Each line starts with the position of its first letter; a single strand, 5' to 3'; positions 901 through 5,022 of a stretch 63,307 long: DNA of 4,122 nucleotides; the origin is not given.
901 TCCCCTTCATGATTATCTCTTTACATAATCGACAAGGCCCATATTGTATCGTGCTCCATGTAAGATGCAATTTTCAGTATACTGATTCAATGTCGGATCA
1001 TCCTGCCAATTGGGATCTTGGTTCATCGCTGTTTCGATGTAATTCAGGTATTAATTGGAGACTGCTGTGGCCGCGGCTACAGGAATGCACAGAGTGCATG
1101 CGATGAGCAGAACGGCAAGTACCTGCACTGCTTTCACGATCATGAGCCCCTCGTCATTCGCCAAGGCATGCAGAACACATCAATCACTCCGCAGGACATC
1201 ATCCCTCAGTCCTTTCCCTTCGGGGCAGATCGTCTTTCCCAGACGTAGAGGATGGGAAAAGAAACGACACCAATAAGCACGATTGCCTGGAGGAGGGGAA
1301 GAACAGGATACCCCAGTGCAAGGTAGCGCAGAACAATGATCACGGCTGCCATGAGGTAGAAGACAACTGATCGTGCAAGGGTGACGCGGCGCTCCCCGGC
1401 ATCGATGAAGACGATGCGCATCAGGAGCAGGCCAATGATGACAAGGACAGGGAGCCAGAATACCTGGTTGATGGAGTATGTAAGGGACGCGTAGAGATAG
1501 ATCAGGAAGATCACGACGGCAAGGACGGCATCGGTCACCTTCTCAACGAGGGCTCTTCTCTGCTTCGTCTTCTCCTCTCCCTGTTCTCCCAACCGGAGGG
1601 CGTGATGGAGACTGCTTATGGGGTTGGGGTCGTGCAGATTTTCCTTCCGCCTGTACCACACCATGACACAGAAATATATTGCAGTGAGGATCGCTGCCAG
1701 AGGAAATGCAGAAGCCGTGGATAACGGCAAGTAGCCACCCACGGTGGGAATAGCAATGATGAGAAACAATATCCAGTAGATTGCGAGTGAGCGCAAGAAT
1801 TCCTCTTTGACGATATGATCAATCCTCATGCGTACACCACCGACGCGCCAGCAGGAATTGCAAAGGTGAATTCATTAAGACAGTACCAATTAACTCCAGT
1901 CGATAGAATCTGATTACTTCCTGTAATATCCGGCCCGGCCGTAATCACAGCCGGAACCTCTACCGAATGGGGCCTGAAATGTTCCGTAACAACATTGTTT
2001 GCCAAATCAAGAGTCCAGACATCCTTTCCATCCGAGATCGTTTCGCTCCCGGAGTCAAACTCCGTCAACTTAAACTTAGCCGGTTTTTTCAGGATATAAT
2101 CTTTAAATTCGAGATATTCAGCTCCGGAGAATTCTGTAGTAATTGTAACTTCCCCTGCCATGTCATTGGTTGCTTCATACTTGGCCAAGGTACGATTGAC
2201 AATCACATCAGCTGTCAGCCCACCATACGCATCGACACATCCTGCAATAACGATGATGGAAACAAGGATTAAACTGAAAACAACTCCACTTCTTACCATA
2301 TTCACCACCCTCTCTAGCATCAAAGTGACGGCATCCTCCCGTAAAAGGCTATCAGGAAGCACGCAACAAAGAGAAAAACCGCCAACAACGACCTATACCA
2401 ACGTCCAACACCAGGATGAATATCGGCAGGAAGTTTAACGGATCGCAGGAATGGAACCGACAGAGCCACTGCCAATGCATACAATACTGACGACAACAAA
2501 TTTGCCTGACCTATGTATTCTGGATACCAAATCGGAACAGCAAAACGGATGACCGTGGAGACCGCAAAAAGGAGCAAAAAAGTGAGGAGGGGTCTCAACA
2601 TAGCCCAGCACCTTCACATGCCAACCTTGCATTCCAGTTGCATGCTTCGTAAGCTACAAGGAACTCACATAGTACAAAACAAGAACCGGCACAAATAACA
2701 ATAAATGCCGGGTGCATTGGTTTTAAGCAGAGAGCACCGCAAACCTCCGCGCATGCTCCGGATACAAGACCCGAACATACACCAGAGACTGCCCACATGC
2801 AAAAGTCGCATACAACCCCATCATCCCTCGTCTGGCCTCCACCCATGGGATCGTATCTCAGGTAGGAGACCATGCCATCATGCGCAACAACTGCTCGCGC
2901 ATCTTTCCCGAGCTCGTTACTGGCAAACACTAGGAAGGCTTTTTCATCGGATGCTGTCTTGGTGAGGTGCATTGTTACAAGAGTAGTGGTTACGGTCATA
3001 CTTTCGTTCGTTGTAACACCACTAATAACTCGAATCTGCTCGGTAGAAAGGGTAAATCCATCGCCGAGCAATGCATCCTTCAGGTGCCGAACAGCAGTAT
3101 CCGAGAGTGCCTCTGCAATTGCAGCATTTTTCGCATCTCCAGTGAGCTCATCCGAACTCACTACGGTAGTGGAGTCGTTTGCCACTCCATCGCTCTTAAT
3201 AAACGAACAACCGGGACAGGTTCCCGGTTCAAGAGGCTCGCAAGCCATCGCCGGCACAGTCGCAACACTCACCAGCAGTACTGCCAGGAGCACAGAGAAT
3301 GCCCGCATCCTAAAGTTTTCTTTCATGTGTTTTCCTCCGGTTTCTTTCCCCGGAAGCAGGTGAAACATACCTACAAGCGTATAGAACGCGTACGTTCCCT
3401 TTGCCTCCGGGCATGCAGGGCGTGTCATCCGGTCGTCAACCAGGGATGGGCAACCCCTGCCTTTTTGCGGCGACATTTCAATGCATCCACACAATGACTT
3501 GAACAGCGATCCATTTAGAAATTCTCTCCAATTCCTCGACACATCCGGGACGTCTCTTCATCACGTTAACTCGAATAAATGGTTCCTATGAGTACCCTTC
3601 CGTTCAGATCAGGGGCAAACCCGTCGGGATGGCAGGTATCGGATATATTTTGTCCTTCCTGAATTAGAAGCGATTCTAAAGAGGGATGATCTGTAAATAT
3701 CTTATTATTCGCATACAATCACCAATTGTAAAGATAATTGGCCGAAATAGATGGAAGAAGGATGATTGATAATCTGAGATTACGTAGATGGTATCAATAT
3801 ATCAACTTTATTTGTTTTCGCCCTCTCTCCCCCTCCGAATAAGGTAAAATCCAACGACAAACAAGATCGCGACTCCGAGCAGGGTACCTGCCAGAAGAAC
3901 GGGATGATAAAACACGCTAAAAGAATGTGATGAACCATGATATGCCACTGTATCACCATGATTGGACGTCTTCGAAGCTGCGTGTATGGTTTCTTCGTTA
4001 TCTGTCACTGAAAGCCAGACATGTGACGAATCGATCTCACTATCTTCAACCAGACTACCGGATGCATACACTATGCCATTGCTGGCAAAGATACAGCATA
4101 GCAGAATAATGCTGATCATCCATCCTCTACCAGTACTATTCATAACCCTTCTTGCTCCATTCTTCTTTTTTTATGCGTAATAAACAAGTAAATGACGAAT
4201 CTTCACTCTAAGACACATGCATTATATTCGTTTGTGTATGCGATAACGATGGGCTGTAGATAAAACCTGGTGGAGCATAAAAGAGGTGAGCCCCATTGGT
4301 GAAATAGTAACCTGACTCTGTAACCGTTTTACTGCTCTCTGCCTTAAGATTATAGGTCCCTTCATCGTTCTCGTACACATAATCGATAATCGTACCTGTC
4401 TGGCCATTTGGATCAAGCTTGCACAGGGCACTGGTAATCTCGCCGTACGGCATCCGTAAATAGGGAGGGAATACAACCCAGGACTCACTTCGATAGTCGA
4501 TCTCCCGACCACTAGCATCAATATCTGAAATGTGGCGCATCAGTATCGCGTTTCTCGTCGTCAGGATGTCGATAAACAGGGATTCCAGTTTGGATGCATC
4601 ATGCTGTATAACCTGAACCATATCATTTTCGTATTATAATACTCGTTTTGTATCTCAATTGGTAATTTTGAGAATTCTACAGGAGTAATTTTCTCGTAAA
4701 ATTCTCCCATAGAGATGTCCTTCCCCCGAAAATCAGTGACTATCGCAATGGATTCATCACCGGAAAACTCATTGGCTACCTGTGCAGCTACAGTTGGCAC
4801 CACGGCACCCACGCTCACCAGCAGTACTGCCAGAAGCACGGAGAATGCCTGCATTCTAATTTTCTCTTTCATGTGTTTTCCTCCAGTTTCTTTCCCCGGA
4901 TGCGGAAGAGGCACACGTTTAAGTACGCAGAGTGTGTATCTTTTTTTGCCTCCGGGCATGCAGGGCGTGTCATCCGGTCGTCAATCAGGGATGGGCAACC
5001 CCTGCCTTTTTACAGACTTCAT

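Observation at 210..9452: Array of secreted-protein cassettes with shared N-termini, resembling a polymorphic archaeocin locus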

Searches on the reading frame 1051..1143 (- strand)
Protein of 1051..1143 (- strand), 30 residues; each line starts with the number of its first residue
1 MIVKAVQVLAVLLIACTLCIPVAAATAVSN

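Call 49: search_protein_families(library=pfam, max_evalue=1, proteins=[window:1051-1143:-])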
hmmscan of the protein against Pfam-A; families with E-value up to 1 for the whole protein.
window:1051-1143:- (30 aa): 1 family
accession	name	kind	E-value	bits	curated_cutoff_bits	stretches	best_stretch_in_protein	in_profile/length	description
PF12555.13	SteA-like_C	-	0.27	11.8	26.4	1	6-30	11-35/52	SteA-like C-terminal domain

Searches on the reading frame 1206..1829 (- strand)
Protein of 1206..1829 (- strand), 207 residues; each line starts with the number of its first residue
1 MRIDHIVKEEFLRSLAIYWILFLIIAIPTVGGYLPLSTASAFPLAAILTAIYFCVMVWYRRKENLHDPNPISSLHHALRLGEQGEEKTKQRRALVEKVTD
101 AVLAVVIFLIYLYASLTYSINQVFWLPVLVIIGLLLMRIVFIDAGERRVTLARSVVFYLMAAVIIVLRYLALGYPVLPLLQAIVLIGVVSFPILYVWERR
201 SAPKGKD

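Call 5: search_protein_families(library=pfam, max_evalue=0.1, proteins=[window:1206-1829:-])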
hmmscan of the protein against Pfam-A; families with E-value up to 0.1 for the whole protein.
window:1206-1829:- (207 aa): 1 family
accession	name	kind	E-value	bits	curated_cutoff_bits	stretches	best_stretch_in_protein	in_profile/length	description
PF14023.12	Bestrophin-like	-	0.0018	18.3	32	1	61-175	107-220/232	Bestrophin-like domain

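Call 6: search_protein_families(library=ncbifam, max_evalue=0.1, proteins=[window:1206-1829:-])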
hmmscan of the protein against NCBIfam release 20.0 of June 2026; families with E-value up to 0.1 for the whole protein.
window:1206-1829:- (207 aa): 1 family
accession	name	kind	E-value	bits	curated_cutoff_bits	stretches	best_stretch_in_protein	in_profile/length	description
NF052597.1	FILTED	domain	0.054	13.8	40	0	45-111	11-70/110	FILTED domain-containing surface protein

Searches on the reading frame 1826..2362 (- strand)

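Call 5: search_protein_families(library=pfam, max_evalue=0.1, proteins=[window:1826-2362:-])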
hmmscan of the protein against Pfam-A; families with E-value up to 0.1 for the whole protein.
window:1826-2362:- (178 aa): 0 families

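Call 6: search_protein_families(library=ncbifam, max_evalue=0.1, proteins=[window:1826-2362:-])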
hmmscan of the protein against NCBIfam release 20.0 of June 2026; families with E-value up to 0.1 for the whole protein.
window:1826-2362:- (178 aa): 3 families
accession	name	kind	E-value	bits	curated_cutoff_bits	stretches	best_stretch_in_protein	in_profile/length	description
NF053572.1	LolA1_Flavo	equivalog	0.0076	15.9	100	1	32-125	4-98/214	outer membrane lipoprotein periplasmic chaperone LolA1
TIGR00547.2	lolA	equivalog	0.046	13.2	112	0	91-128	59-97/202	outer membrane lipoprotein periplasmic chaperone LolA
NF005080.0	PRK06512.1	equivalog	0.055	13.2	218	1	133-171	162-200/222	thiamine phosphate synthase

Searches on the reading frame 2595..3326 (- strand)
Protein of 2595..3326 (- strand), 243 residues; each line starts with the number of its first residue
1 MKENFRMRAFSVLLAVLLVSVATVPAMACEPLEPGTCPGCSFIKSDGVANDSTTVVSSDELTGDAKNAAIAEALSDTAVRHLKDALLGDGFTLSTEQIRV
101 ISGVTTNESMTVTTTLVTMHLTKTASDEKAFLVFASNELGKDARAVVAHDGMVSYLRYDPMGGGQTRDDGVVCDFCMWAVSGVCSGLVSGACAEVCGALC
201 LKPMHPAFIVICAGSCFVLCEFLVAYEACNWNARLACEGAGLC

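Call 5: search_protein_families(library=pfam, max_evalue=0.1, proteins=[window:2595-3326:-])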
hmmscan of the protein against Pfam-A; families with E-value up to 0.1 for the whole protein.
window:2595-3326:- (243 aa): 0 families

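Call 6: search_protein_families(library=ncbifam, max_evalue=0.1, proteins=[window:2595-3326:-])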
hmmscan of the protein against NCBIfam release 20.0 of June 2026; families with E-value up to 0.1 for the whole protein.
window:2595-3326:- (243 aa): 1 family
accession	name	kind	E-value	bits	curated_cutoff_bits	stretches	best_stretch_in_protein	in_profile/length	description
TIGR04449.1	halocin_C8_dom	subfamily_domain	0.00053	20.9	24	1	173-243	1-69/69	halocin C8-like domain-containing protein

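Call 10: find_homologous_proteins(query=window:2595-3326:-, max_evalue=0.01)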
Query window:2595-3326:- (243 aa): 10 proteins with E <= 0.01 among 1185 candidates.
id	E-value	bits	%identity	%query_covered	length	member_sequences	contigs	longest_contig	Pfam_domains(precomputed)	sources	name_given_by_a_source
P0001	1.5e-155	534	99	100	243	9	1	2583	-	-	-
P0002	1.3e-116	406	76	100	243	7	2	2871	-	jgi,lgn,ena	-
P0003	1.1e-97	344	67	100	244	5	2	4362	-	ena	-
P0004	1.4e-97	344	66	100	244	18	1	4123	-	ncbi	-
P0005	8.0e-87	309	58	100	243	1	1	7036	-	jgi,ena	-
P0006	1.2e-76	276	87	65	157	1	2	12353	-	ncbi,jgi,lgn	-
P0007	4.2e-54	202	44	92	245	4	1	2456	-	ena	-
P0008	1.8e-44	170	41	100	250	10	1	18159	-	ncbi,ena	-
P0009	1.7e-42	164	40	95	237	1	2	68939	-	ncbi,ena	-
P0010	2.4e-26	111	68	36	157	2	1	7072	-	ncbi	-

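Call 13: find_related_loci(query=A2, collection=genome_contigs, flank=10000)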
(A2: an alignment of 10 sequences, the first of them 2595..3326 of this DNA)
Query A2 (243 aa) in genome_contigs; peptide patterns used: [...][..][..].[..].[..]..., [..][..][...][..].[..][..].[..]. (x = any residue, [..] = any of these).
92 stretches matched a pattern; 5 encode a relative of the query (tblastn E <= 1e-3); 5 distinct loci.
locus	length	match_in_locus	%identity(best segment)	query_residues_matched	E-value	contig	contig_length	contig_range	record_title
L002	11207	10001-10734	87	1-243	1e-107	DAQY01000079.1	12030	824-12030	MAG TPA_asm: Methanomicrobiaceae archaeon UBA206 UBA206_contig_2778, whole genome shotgun sequence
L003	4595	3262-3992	75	1-243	2e-87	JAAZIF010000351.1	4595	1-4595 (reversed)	MAG: Methanomicrobiales archaeon isolate AS19jrsBPTG_18 33272_AS19, whole genome shotgun sequence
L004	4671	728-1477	40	1-243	1e-53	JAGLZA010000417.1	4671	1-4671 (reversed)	MAG: candidate division WOR-3 bacterium isolate RS_13_48 ZL320.bin.48.fa_417, whole genome shotgun sequence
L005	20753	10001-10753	40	1-243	4e-53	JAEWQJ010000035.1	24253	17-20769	MAG: Methanobacteriota archaeon isolate OH_SBrB_19 k127_848566, whole genome shotgun sequence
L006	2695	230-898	40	21-243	1e-47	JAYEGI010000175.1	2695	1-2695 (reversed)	MAG: Methanobacteriota archaeon isolate MAG250 MAG250_183, whole genome shotgun sequence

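Call 14: search_protein_families(library=ncbifam, alignment_id=A2, max_evalue=0.1)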
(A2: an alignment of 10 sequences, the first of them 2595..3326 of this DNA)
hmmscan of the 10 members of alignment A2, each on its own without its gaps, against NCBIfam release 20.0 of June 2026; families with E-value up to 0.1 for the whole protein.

A. member 1, window:2595-3326:- (243 aa): 1 family
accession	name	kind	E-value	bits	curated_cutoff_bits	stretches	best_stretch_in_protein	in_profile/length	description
TIGR04449.1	halocin_C8_dom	subfamily_domain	0.00053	20.9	24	1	173-243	1-69/69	halocin C8-like domain-containing protein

B. families by the number of members that match (of 10 scanned): 2 families
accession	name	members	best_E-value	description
TIGR04449.1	halocin_C8_dom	8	8.8e-06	halocin C8-like domain-containing protein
NF002134.0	PRK00971.1-4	1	0.03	glutaminase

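Call 57: search_protein_representatives(alignment_id=A2)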
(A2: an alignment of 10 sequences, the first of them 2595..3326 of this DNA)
Query: 10 sequences, 242 profile positions. Proteins with E-value up to 0.001 (for the whole library): 97; up to 1e-10: 28; up to 1e-30: 6. The best 97 are listed.
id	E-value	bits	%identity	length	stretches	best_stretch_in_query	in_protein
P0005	5.2e-113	392.7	-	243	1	1-242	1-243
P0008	2.7e-105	367.5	-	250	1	1-242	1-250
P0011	5.5e-84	297.7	-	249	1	1-242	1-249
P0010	4.9e-53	196.4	-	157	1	7-159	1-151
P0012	5.0e-46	173.4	-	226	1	1-223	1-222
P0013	3.0e-39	151.2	-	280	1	47-242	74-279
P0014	9.0e-29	116.9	-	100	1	1-81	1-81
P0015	9.8e-29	116.8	-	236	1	55-242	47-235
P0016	2.2e-27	112.4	-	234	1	4-237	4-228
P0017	4.8e-25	104.7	-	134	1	58-167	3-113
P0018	2.6e-22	95.8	-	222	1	9-242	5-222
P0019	1.1e-21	93.8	-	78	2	1-71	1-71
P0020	9.5e-18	80.9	-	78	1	1-58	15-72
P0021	1.7e-15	73.5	-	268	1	59-242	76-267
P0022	1.9e-15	73.4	-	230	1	8-242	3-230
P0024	4.8e-15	72.0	-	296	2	1-161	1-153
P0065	9.0e-07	44.9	-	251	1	9-242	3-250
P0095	2.8e-04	36.7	-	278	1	36-242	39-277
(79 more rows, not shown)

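Call 67: predict_structure(alignment_id=A2)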
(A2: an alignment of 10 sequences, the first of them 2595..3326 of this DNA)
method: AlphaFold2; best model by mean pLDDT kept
length: 243 residues; sequences in the alignment: 10
mean_pLDDT: 60.9   pTM: 0.46
mean pLDDT of the five models: 60.9, 53.6, 50.4, 49.1, 48.4
residues with pLDDT >= 90: 0; 70-90: 80; 50-70: 105; < 50: 58
segments of 3 or more residues with pLDDT < 50: 1-51, 239-243
pLDDT, mean of each block of 10 residues (from residue 1): 36 36 31 40 34 57 84 85 84 78 68 74 74 74 69 58 52 58 61 67 64 67 59 56 47
secondary structure, 60 per line:
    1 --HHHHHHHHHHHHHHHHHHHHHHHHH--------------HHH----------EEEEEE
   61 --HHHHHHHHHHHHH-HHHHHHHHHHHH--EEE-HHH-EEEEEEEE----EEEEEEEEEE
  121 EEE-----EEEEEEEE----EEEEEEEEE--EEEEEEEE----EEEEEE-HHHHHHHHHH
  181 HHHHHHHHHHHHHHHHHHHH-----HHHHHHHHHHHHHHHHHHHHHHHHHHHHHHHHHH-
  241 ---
elements in order: H3-27 E55-60 H63-75 H77-88 E91-93 E99-106 E111-123 E129-136 E141-149 E152-159 E164-169 H171-200 H206-239

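Call 71: fold_search(model_id=the predicted structure, library=pdb)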
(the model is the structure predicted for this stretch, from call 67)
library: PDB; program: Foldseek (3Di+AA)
matches with E <= 10: 338; with E <= 0.001: 0
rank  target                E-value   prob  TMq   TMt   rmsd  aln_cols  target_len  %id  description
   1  3put_A                2.2e-01  0.16  0.16  0.23  16.2       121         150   11  Crystal Structure of the CERT START domain (mutant V151E) from Rhizobium etli at the resolution 1.8A, Northeast Struct (released 2010-12-22)
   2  4xhr_A                3.0e-01  0.08  0.13  0.18  21.8       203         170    7  Structure of a phospholipid trafficking complex, native (released 2015-07-01)
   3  4ytw_D                3.7e-01  0.08  0.13  0.18  16.6       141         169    8  Crystal structure of Ups1-Mdm35 complex (released 2015-08-12)
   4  9sob_Q                5.0e-01  0.09  0.12  0.09  15.1       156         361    8  Structural Model of the Nuclear Pore Complex in Arabidopsis thaliana (released 2025-11-05)
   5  5jqm_B                5.0e-01  0.06  0.13  0.14  24.9       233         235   10  Crystal Structure of Phosphatidic acid Transporter Ups1/Mdm35 Void of Bound Phospholipid from Saccharomyces Cerevisiae (released 2017-07-12)
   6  5jql_A                6.3e-01  0.08  0.14  0.18  16.6       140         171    7  Crystal Structure of Phosphatidic acid Transporter Ups1/Mdm35 Void of Bound Phospholipid from Saccharomyces Cerevisiae (released 2017-07-12)
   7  6i3v_B                6.3e-01  0.05  0.12  0.16  17.5       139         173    9  x-ray structure of the human mitochondrial PRELID1 in complex with TRIAP1 (released 2019-03-20)
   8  5jql_I                6.7e-01  0.06  0.13  0.18  16.1       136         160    7  Crystal Structure of Phosphatidic acid Transporter Ups1/Mdm35 Void of Bound Phospholipid from Saccharomyces Cerevisiae (released 2017-07-12)
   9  4ytx_F                7.5e-01  0.08  0.14  0.19  15.8       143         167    7  Crystal structure of Ups1-Mdm35 complex with PA (released 2015-08-12)
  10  5jqm_A                7.5e-01  0.05  0.13  0.14  25.0       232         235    9  Crystal Structure of Phosphatidic acid Transporter Ups1/Mdm35 Void of Bound Phospholipid from Saccharomyces Cerevisiae (released 2017-07-12)
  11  9e6u_A                7.5e-01  0.04  0.11  0.10  14.1       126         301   13  Crystal structure of human Taspase1 in complex with ligand SMDC1041556 (released 2025-11-05)
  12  4ytx_N                7.9e-01  0.09  0.16  0.22  17.2       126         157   10  Crystal structure of Ups1-Mdm35 complex with PA (released 2015-08-12)
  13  4ytx_B                7.9e-01  0.08  0.14  0.20  15.6       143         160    7  Crystal structure of Ups1-Mdm35 complex with PA (released 2015-08-12)
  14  3aae_B                7.9e-01  0.02  0.09  0.08  16.2       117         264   11  Crystal structure of Actin capping protein in complex with CARMIL fragment (released 2010-11-17)
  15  6ntr_A                8.4e-01  0.23  0.21  0.21   5.8        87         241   13  Crystal Structure of Beta-barrel-like Protein of Domain of Unknown Function DUF1849 from Brucella abortus (released 2019-02-13)
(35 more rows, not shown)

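Call 93: search_protein_families(library=ncbifam, max_evalue=0.01, proteins=[P0011, P0013, P0015, P0018, P0021, P0022, P0065, P0095, P0016, P0012])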
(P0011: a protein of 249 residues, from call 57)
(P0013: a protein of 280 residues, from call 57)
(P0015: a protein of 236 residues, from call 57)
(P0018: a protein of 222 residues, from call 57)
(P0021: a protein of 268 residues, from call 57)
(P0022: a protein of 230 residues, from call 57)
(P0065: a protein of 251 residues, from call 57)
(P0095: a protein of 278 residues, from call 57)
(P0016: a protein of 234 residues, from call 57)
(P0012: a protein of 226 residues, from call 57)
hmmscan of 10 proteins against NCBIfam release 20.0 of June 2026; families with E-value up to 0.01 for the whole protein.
P0011 (249 aa): 1 family
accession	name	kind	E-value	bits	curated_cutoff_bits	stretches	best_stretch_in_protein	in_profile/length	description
TIGR04449.1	halocin_C8_dom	subfamily_domain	0.0015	19.5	24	1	179-249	1-69/69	halocin C8-like domain-containing protein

P0013 (280 aa): 2 families
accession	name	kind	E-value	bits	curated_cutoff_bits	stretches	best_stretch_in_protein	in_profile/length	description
TIGR00594.1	polc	superfamily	0.0085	14.1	434.35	0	160-203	408-451/1022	DNA polymerase III subunit alpha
TIGR04449.1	halocin_C8_dom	subfamily_domain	0.0095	16.9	24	1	207-279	1-69/69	halocin C8-like domain-containing protein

P0015 (236 aa): 1 family
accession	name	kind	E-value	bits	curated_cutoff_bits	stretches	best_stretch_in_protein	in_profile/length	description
TIGR04449.1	halocin_C8_dom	subfamily_domain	0.00048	21.1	24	1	165-235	1-69/69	halocin C8-like domain-containing protein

P0018 (222 aa): 2 families
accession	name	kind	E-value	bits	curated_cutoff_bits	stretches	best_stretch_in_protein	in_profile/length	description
TIGR04449.1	halocin_C8_dom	subfamily_domain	1.2e-05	26.2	24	1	152-222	1-69/69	halocin C8-like domain-containing protein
TIGR02004.1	PTS-IIBC-malX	hypoth_equivalog_domain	0.0093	14.6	632.2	0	24-100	425-501/517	maltose/glucose-specific PTS transporter subunit IIBC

P0021 (268 aa): 1 family
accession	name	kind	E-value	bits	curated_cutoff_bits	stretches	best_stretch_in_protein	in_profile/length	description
TIGR04449.1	halocin_C8_dom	subfamily_domain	0.0017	19.3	24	1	196-267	1-69/69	halocin C8-like domain-containing protein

P0022 (230 aa): 1 family
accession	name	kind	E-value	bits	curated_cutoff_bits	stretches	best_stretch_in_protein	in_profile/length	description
TIGR04449.1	halocin_C8_dom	subfamily_domain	6.6e-06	27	24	1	161-230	1-69/69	halocin C8-like domain-containing protein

P0065 (251 aa): 1 family
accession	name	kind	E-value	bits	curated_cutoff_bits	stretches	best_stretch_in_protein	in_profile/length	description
TIGR04449.1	halocin_C8_dom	subfamily_domain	2e-08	35.1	24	1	175-250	1-69/69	halocin C8-like domain-containing protein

P0095 (278 aa): 0 families

P0016 (234 aa): 0 families

P0012 (226 aa): 0 families

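Call 94: search_protein_families(library=pfam, max_evalue=1, proteins=[window:2595-3326:-, P0011, P0013, P0015, P0018, P0021, P0022, P0065, P0095, P0024])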
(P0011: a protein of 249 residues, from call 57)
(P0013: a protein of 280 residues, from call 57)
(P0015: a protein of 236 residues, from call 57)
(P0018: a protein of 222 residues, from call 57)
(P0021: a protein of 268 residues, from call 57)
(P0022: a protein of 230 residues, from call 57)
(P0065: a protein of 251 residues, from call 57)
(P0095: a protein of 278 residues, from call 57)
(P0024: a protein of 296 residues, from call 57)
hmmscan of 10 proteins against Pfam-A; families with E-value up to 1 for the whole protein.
window:2595-3326:- (243 aa): 0 families

P0011 (249 aa): 0 families

P0013 (280 aa): 3 families
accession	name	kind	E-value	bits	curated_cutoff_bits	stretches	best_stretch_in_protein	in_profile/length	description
PF07733.18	DNA_pol3_alpha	-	0.027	14.5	23.9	1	159-203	110-154/260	Bacterial DNA polymerase III alpha NTPase domain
PF12390.13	Se-cys_synth_N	-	0.076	13.6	22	1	55-70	9-24/40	Selenocysteine synthase N terminal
PF13899.12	Thioredoxin_7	-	0.2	12.2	27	1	44-69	27-53/83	Thioredoxin-like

P0015 (236 aa): 3 families
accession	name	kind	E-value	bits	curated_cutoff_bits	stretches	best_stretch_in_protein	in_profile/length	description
PF09635.15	MetRS-N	-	0.062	14.3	24.8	1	97-133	28-64/121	MetRS-N binding domain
PF00763.28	THF_DHG_CYH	-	0.083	13.6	32.8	0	92-131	73-113/115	Tetrahydrofolate dehydrogenase/cyclohydrolase, catalytic domain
PF14771.11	DUF4476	-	0.37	11.5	22.5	0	147-175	17-45/91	Domain of unknown function (DUF4476)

P0018 (222 aa): 0 families

P0021 (268 aa): 2 families
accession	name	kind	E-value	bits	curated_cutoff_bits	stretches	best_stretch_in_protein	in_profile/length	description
PF01037.27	AsnC_trans_reg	-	0.004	17.5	25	1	199-225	11-37/73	Lrp/AsnC ligand binding domain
PF14162.11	YozD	-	0.088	13.6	27.5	1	99-117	17-35/56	YozD-like protein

P0022 (230 aa): 1 family
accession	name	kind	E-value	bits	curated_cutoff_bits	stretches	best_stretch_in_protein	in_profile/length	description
PF21002.2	TMEM106_N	-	0.03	15.3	24.5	1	24-51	48-75/91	Transmembrane protein 106 N-terminal region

P0065 (251 aa): 1 family
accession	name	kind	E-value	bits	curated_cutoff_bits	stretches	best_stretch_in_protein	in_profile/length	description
PF10836.13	DUF2574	-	0.38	11.1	27.5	0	203-231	15-43/93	Protein of unknown function (DUF2574)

P0095 (278 aa): 0 families

P0024 (296 aa): 2 families
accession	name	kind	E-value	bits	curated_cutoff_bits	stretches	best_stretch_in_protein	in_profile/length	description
PF13590.11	DUF4136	-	0.0065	17.3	32.8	0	170-199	34-63/152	Domain of unknown function (DUF4136)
PF09759.15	Atx10homo_assoc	-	0.064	13.6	28.9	0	52-90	57-95/99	Spinocerebellar ataxia type 10 protein domain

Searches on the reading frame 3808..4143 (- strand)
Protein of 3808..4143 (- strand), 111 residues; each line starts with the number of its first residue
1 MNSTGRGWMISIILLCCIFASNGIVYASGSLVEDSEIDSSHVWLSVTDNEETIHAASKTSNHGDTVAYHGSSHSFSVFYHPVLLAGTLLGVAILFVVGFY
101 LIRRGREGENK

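Call 5: search_protein_families(library=pfam, max_evalue=0.1, proteins=[window:3808-4143:-])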
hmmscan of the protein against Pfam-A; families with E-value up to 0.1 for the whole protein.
window:3808-4143:- (111 aa): 1 family
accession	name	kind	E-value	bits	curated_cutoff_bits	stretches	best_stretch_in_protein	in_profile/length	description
PF09335.16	VTT_dom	-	0.057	14.3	33.9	0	81-104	21-45/123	VTT domain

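Call 6: search_protein_families(library=ncbifam, max_evalue=0.1, proteins=[window:3808-4143:-])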
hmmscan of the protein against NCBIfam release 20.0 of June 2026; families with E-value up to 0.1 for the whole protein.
window:3808-4143:- (111 aa): 1 family
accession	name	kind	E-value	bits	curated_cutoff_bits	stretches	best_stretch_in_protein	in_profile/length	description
TIGR03469.1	HpnB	hypoth_equivalog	0.079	12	379.25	1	39-100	250-308/386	hopene-associated glycosyltransferase HpnB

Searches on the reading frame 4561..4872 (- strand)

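Call 5: search_protein_families(library=pfam, max_evalue=0.1, proteins=[window:4561-4872:-])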
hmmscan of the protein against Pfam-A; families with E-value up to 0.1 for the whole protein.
window:4561-4872:- (103 aa): 1 family
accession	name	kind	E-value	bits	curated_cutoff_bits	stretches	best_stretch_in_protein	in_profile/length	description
PF12351.13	Fig1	-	0.056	13.8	25.3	1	10-53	121-164/188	Ca2+ regulator and membrane fusion protein Fig1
